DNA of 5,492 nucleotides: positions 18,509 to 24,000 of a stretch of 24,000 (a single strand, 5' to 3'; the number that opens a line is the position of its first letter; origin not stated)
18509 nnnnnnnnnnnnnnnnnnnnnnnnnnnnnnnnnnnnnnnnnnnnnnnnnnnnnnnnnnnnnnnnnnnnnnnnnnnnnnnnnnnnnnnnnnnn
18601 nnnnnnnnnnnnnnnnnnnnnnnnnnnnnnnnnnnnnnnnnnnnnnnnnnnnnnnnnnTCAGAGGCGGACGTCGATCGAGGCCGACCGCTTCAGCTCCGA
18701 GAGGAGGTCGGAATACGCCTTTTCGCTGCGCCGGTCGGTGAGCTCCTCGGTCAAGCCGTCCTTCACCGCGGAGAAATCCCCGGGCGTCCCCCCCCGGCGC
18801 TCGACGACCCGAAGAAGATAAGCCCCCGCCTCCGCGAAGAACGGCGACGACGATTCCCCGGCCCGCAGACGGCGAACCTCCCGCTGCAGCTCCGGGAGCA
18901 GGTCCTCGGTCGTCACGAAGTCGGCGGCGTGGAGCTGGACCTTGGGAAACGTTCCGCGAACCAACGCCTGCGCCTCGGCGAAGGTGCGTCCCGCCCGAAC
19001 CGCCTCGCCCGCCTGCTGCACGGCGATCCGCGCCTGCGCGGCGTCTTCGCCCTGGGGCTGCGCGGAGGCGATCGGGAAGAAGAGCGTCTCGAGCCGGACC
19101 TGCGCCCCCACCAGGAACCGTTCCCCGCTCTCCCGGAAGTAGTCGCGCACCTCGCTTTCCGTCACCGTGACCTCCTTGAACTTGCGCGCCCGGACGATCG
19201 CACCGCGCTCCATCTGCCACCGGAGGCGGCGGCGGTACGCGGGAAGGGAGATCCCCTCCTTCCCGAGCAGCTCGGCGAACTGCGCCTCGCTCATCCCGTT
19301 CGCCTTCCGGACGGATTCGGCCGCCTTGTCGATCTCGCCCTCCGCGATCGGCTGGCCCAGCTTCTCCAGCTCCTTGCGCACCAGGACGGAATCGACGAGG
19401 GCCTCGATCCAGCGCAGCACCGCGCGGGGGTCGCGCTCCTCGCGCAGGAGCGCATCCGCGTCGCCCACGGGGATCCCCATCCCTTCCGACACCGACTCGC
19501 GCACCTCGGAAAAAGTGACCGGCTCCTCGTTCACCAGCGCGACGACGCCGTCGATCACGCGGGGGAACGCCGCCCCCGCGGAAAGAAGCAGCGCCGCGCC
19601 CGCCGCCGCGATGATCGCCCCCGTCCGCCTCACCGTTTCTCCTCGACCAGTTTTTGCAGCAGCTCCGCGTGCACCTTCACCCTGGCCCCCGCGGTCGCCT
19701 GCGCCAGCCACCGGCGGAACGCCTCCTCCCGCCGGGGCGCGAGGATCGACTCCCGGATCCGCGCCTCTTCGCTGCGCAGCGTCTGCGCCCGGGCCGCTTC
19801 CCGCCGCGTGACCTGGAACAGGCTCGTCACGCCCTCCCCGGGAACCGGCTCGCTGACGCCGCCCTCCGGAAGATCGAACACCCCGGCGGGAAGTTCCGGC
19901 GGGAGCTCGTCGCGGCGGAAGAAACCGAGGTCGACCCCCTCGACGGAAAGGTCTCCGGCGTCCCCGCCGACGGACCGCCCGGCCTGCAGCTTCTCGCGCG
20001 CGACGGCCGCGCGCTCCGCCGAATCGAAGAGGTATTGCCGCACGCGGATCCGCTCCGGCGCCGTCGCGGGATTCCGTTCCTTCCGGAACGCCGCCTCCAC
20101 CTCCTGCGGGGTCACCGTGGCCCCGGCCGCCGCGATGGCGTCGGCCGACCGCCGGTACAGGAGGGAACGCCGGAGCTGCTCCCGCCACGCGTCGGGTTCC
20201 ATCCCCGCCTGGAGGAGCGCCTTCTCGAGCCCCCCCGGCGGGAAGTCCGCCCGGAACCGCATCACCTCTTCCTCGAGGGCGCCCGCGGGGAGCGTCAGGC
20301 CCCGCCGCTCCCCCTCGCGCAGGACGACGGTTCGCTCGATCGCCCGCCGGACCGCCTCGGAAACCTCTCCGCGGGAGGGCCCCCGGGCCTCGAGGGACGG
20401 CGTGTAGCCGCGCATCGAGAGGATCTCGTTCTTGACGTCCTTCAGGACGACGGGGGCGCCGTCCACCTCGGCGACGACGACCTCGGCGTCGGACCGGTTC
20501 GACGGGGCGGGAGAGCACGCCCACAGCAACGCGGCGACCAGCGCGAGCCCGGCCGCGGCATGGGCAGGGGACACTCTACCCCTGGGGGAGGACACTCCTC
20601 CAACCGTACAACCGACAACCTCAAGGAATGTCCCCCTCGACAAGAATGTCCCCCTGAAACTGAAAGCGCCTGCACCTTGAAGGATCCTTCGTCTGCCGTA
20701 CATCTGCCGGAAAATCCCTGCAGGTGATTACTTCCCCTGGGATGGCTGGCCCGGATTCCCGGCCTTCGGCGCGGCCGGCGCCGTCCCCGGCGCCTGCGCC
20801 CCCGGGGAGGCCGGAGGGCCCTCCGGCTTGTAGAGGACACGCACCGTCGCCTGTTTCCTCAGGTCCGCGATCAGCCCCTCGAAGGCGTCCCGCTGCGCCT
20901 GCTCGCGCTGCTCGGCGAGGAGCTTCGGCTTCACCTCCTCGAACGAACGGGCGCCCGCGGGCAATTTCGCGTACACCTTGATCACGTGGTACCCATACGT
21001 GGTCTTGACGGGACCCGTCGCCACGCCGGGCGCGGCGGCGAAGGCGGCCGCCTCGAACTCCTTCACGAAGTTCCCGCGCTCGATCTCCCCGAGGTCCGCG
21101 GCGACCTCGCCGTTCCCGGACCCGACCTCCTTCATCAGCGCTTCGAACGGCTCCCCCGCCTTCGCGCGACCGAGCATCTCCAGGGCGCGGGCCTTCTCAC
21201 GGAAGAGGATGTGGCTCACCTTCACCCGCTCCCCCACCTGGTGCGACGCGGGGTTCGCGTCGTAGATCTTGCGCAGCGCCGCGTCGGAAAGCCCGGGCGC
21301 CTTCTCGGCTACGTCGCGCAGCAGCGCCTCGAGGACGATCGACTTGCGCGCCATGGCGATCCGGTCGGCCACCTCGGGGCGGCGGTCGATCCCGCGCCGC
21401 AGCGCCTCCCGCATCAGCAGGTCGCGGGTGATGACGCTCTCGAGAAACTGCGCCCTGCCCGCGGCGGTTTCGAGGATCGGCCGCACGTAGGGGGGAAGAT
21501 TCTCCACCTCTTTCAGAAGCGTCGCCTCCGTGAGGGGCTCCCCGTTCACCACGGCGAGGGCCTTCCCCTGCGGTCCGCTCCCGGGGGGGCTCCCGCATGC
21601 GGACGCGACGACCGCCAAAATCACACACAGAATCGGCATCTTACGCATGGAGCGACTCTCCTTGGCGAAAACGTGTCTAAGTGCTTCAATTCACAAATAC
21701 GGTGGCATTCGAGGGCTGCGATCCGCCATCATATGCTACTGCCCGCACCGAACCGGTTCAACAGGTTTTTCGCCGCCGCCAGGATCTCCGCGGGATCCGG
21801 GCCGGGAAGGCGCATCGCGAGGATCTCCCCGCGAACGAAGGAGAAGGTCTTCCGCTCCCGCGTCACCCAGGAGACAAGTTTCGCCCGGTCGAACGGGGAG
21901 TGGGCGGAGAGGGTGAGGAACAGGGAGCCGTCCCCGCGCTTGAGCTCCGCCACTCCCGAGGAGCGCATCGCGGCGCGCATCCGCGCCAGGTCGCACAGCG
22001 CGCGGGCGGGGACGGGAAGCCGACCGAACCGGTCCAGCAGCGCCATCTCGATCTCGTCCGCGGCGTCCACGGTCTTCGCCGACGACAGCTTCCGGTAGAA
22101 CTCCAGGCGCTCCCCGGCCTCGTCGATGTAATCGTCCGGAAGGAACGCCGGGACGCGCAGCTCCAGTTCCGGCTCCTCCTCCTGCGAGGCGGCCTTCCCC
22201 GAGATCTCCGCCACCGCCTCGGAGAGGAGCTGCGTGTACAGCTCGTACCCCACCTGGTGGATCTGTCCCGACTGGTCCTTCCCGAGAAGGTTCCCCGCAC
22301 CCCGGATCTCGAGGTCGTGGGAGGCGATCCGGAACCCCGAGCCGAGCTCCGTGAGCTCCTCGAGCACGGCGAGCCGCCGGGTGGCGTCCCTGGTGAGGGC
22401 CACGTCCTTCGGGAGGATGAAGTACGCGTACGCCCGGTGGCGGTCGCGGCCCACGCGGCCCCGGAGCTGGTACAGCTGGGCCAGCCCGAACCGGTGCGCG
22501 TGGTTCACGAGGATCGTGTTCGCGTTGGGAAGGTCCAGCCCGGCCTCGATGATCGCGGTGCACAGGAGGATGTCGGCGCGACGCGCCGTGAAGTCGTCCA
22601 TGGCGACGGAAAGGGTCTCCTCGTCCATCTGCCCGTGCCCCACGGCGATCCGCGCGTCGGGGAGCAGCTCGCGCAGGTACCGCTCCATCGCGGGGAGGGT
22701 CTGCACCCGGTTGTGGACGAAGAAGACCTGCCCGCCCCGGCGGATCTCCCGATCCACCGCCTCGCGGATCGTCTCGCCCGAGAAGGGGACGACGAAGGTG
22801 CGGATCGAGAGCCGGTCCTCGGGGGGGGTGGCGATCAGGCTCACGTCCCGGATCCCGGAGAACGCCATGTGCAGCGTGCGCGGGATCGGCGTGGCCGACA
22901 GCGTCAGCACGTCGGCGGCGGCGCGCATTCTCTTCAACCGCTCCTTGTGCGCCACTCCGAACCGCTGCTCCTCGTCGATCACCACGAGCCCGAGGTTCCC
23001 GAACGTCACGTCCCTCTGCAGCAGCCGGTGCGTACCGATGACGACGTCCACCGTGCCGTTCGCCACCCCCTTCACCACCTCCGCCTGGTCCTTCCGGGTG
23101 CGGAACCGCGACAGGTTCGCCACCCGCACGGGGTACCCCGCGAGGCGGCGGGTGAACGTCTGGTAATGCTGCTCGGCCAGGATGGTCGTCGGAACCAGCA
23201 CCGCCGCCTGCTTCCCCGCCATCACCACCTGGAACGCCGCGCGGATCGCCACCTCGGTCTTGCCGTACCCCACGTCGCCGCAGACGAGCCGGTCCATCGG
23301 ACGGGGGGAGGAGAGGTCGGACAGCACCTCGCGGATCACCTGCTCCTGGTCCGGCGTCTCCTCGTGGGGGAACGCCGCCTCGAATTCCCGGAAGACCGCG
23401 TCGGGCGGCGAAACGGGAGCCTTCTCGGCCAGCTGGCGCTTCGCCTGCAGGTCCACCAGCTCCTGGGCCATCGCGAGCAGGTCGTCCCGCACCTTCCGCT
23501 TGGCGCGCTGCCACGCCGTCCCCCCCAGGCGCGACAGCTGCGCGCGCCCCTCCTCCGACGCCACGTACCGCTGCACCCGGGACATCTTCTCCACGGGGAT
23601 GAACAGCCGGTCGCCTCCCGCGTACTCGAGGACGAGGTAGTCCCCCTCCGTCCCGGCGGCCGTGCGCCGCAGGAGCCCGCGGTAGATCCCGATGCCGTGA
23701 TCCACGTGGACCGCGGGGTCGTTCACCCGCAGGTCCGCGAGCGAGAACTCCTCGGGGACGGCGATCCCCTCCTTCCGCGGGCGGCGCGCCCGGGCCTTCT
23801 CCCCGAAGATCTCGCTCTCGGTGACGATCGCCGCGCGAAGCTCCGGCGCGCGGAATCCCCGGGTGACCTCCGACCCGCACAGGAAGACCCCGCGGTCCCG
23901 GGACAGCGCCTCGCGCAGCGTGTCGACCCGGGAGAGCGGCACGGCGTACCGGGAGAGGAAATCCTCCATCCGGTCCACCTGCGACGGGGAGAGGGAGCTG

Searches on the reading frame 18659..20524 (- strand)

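Call 73: search_protein_families(library=pfam, proteins=[window:18659-20524:-], max_evalue=0.001)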
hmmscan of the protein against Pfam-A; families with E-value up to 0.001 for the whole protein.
window:18659-20524:- (621 aa): 3 families
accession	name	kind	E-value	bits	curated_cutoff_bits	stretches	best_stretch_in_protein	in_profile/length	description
PF13145.12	Rotamase_2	-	1.7e-08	35.7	27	1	454-589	1-121/121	PPIC-type PPIASE domain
PF09312.16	SurA_N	-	3.6e-07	30.8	30.8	1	324-438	1-112/118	SurA N-terminal domain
PF13624.11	SurA_N_3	-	0.00059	20.2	27.2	0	324-440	37-158/162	SurA-like N-terminal domain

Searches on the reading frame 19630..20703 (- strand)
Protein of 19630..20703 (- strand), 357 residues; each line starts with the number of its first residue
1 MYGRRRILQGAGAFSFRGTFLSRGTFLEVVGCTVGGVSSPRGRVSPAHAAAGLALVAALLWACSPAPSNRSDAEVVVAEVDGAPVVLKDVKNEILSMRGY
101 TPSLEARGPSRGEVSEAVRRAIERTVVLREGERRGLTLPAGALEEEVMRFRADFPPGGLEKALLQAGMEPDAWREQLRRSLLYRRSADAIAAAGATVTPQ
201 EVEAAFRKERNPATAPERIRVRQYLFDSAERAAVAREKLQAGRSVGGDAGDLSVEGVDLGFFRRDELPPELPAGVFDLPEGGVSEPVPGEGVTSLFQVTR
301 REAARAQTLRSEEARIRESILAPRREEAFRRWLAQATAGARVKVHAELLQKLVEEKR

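Call 42: search_protein_families(library=pfam, proteins=[window:19630-20703:-], max_evalue=0.001)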
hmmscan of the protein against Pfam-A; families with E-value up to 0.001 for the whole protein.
window:19630-20703:- (357 aa): 2 families
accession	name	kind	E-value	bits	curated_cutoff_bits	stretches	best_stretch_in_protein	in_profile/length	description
PF13145.12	Rotamase_2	-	1.9e-12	48.5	27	1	197-309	1-116/121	PPIC-type PPIASE domain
PF13624.11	SurA_N_3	-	1.7e-05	25.1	27.2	1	52-184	19-159/162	SurA-like N-terminal domain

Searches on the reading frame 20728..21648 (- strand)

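Call 42: search_protein_families(library=pfam, proteins=[window:20728-21648:-], max_evalue=0.001)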
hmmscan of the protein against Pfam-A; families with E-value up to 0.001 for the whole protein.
window:20728-21648:- (306 aa): 4 families
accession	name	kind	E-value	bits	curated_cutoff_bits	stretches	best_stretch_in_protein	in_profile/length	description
PF13145.12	Rotamase_2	-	4.4e-18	66.7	27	1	121-241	2-121/121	PPIC-type PPIASE domain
PF13616.12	Rotamase_3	-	2e-13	51.3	22.5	1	137-227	11-114/116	PPIC-type PPIASE domain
PF00639.27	Rotamase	-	1.3e-11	45.7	21.7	1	152-225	19-95/97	PPIC-type PPIASE domain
PF13624.11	SurA_N_3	-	0.00042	20.6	27.2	1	7-98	19-118/162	SurA-like N-terminal domain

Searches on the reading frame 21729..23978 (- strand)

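Call 42: search_protein_families(library=pfam, proteins=[window:21729-23978:-], max_evalue=0.001)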
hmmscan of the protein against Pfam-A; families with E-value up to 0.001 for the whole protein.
window:21729-23978:- (749 aa): 5 families
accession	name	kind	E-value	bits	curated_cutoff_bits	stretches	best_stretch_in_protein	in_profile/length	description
PF00270.35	DEAD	-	1.3e-25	90.5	26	1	208-370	1-165/167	DEAD/DEAH box helicase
PF03461.20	TRCF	-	9.7e-22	77.6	25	1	607-699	1-93/95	TRCF domain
PF00271.37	Helicase_C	-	2.6e-18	66.7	23.5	1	407-512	5-109/110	Helicase conserved C-terminal domain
PF02559.22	CarD_TRCF_RID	-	7.5e-18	64.8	23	1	83-139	1-57/57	CarD-like/TRCF RID domain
PF04851.21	ResIII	-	1.4e-09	38.5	22.5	1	208-364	5-162/164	Type III restriction enzyme, res subunit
